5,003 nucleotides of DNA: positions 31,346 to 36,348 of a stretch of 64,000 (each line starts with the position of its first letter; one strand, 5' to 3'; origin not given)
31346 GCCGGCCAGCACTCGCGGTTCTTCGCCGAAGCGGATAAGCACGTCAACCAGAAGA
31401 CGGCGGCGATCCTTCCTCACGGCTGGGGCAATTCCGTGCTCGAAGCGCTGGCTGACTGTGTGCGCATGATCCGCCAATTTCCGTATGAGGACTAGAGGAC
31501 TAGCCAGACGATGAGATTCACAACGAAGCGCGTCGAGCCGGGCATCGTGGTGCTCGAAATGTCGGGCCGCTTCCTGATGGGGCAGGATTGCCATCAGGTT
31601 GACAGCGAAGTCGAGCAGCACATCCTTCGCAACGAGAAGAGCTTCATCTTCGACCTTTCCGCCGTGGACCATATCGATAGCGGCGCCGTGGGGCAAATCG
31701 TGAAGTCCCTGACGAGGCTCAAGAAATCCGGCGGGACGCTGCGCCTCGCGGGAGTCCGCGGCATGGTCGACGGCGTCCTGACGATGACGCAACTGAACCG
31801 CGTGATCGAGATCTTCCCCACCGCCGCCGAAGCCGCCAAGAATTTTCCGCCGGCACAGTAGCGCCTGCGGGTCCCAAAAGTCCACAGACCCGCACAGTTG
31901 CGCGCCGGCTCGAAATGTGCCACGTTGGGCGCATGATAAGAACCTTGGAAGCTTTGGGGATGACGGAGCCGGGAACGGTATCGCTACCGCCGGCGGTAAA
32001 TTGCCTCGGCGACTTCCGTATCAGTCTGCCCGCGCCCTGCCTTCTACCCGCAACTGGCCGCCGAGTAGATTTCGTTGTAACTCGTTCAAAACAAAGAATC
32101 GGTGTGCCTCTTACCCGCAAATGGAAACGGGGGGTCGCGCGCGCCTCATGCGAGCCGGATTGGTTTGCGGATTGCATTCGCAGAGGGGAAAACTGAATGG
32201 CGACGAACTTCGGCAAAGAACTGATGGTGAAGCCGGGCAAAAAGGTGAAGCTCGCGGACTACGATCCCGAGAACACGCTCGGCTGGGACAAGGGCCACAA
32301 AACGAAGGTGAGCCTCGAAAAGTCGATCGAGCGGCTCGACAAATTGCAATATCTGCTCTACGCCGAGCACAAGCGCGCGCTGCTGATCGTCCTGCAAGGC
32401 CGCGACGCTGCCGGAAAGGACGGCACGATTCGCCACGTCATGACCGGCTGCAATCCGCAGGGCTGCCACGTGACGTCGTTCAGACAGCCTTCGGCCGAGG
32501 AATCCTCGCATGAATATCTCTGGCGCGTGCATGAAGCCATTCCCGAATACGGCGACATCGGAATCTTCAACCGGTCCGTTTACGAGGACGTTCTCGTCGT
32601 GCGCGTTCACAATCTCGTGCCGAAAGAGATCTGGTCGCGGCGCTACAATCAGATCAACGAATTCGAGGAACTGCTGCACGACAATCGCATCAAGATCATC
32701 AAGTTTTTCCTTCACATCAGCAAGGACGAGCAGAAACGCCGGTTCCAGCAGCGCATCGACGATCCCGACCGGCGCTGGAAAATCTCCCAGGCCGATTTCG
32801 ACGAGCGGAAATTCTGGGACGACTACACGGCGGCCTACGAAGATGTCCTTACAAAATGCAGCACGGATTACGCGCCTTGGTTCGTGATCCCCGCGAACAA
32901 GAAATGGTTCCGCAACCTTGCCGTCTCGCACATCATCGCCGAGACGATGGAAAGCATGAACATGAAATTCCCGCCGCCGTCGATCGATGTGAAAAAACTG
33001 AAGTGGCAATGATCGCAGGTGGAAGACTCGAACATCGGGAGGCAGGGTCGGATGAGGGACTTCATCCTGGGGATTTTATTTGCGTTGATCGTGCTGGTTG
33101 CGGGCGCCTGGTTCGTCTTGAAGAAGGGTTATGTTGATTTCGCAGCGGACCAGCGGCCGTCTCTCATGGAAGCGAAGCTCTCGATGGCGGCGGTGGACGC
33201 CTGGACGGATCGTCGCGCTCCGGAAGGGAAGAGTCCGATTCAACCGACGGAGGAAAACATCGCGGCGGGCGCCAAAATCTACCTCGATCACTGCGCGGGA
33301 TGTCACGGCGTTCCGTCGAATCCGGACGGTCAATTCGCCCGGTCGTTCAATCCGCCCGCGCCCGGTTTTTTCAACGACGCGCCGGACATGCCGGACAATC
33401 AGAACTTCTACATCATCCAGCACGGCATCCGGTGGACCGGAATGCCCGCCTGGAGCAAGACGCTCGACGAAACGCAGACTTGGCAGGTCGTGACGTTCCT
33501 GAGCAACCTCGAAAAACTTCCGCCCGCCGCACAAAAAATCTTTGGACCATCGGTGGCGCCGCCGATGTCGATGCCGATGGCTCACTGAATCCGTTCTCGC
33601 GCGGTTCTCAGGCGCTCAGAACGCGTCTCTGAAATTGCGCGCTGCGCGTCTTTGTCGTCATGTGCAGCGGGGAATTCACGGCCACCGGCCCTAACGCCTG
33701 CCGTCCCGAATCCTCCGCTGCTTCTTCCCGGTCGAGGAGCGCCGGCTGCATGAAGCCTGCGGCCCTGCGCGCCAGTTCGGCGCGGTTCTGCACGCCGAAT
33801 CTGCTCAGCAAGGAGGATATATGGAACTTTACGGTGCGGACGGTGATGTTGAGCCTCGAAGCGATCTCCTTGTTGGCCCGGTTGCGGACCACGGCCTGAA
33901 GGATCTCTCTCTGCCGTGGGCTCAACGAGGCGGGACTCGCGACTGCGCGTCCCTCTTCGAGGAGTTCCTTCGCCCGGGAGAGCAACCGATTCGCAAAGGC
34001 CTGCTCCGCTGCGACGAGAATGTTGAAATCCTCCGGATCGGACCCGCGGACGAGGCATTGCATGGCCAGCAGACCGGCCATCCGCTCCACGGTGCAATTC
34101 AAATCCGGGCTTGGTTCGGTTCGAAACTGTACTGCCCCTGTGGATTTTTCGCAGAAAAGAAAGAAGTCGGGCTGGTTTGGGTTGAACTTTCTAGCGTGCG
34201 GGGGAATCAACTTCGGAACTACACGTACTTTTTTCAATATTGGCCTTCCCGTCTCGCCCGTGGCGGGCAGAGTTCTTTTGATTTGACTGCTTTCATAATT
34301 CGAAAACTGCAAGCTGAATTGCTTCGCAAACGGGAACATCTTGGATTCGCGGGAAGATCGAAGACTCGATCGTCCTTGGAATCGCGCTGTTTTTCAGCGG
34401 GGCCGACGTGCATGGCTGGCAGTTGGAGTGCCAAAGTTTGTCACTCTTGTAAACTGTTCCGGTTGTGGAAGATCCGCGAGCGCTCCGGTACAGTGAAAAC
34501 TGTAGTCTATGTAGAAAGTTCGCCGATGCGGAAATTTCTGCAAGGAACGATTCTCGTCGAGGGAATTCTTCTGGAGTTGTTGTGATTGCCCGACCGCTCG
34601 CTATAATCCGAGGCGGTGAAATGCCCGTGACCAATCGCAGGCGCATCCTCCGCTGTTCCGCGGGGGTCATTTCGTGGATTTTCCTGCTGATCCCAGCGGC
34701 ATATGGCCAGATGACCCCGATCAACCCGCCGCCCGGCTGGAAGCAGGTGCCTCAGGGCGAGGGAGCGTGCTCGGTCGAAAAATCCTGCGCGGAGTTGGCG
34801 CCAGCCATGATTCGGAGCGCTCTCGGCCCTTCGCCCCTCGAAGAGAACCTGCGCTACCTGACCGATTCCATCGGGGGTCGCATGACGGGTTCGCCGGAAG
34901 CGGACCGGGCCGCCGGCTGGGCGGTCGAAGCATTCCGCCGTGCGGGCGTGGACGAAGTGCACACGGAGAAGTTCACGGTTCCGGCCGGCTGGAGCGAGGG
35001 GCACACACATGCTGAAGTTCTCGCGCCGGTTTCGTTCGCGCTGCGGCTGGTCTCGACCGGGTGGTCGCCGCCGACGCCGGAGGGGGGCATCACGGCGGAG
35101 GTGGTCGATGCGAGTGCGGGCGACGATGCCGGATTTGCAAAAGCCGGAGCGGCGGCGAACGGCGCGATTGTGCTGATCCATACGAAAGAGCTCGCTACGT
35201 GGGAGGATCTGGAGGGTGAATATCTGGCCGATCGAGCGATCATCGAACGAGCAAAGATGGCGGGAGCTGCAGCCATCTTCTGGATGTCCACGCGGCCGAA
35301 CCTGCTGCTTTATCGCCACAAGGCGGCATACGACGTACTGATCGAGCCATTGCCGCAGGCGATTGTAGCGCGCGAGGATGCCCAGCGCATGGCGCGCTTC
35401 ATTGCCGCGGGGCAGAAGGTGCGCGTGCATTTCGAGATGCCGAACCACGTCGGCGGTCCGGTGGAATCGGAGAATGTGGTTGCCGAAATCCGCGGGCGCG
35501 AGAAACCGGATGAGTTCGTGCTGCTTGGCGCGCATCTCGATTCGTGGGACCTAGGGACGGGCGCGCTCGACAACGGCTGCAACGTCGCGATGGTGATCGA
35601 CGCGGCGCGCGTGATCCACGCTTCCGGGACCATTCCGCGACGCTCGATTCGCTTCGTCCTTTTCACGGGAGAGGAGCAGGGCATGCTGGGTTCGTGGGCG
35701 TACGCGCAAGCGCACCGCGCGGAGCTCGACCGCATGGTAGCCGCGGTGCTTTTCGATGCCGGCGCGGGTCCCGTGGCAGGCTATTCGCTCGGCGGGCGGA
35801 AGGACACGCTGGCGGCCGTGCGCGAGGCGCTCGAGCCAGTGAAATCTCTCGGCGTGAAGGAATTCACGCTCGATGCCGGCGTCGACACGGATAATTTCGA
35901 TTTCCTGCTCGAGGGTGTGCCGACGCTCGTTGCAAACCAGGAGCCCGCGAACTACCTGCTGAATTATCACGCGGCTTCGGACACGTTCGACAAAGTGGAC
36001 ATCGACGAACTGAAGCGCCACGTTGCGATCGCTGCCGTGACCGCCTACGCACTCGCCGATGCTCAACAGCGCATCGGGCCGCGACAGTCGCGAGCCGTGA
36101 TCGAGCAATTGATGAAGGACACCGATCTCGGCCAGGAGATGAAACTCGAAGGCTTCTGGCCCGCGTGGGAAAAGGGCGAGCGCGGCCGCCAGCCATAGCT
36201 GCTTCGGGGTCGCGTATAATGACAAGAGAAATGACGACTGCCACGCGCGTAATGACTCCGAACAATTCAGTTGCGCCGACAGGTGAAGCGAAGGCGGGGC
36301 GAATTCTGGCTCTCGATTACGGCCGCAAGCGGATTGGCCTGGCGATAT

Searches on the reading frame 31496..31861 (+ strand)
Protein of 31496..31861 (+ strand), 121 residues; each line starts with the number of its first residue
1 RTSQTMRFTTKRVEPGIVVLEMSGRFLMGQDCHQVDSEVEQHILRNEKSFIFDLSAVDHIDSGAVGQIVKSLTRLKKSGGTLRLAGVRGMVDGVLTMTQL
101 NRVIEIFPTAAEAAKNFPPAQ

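Call 35: search_protein_families(library=pfam, proteins=[window:31496-31861:+], max_evalue=0.001)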
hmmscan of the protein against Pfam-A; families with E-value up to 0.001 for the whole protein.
window:31496-31861:+ (121 aa): 2 families
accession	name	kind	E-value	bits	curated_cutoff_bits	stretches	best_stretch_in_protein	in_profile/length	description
PF01740.26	STAS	-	1.5e-17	63.7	22.6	1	11-113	4-106/106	STAS domain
PF13466.11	STAS_2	-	1.5e-05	25.5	29.2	1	22-96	3-75/80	STAS domain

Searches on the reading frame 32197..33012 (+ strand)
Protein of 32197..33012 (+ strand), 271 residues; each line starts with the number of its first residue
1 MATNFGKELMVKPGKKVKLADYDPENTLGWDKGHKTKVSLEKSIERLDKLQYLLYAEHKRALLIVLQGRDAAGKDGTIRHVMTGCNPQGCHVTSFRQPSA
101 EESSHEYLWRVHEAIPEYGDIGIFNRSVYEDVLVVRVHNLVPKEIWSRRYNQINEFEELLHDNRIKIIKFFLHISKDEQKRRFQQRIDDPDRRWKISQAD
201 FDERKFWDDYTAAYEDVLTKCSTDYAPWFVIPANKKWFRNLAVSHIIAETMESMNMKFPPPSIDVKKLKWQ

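Call 35: search_protein_families(library=pfam, proteins=[window:32197-33012:+], max_evalue=0.001)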
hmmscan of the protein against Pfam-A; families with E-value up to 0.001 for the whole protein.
window:32197-33012:+ (271 aa): 1 family
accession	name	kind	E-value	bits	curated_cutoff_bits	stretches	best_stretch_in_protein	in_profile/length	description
PF03976.20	PPK2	-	2.4e-76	256.7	22.3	1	37-257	8-227/229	Polyphosphate kinase 2 (PPK2)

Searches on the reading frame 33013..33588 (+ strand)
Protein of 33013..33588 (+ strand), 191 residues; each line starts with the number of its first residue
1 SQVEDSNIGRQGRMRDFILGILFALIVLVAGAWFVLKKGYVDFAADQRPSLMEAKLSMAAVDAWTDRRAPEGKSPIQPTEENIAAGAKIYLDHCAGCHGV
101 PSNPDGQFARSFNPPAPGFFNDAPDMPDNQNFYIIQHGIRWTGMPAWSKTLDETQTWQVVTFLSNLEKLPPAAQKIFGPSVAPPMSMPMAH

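Call 35: search_protein_families(library=pfam, proteins=[window:33013-33588:+], max_evalue=0.001)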
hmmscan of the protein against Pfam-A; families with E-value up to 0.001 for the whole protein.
window:33013-33588:+ (191 aa): 2 families
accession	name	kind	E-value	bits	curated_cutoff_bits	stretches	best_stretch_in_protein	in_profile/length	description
PF13442.11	Cytochrome_CBB3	-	1.2e-11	45.2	27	1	82-163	2-68/68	Cytochrome C oxidase, cbb3-type, subunit III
PF00034.26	Cytochrom_C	-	5e-08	34.6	21.3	1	83-166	1-89/90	Cytochrome c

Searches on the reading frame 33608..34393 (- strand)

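Call 35: search_protein_families(library=pfam, proteins=[window:33608-34393:-], max_evalue=0.001)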
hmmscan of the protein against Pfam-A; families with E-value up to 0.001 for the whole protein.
window:33608-34393:- (261 aa): 3 families
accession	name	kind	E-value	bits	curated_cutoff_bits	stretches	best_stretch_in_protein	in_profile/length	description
PF00196.25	GerE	-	3.5e-17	62.2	23.5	1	156-211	2-57/57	Bacterial regulatory proteins, luxR family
PF08281.18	Sigma70_r4_2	-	1.5e-06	28.2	25.7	1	156-193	10-48/54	Sigma-70, region 4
PF04545.22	Sigma70_r4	-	0.00051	19.9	24.1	0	155-191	3-40/50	Sigma-70, region 4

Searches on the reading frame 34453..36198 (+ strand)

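Call 35: search_protein_families(library=pfam, proteins=[window:34453-36198:+], max_evalue=0.001)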
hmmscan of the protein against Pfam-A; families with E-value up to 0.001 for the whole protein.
window:34453-36198:+ (581 aa): 2 families
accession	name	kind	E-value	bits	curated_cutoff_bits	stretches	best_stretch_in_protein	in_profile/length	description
PF04389.22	Peptidase_M28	-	2.2e-35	122.6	21.3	1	341-528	1-190/193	Peptidase family M28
PF01546.33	Peptidase_M20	-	1.3e-05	25.7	24.6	1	368-434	30-98/206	Peptidase family M20/M25/M40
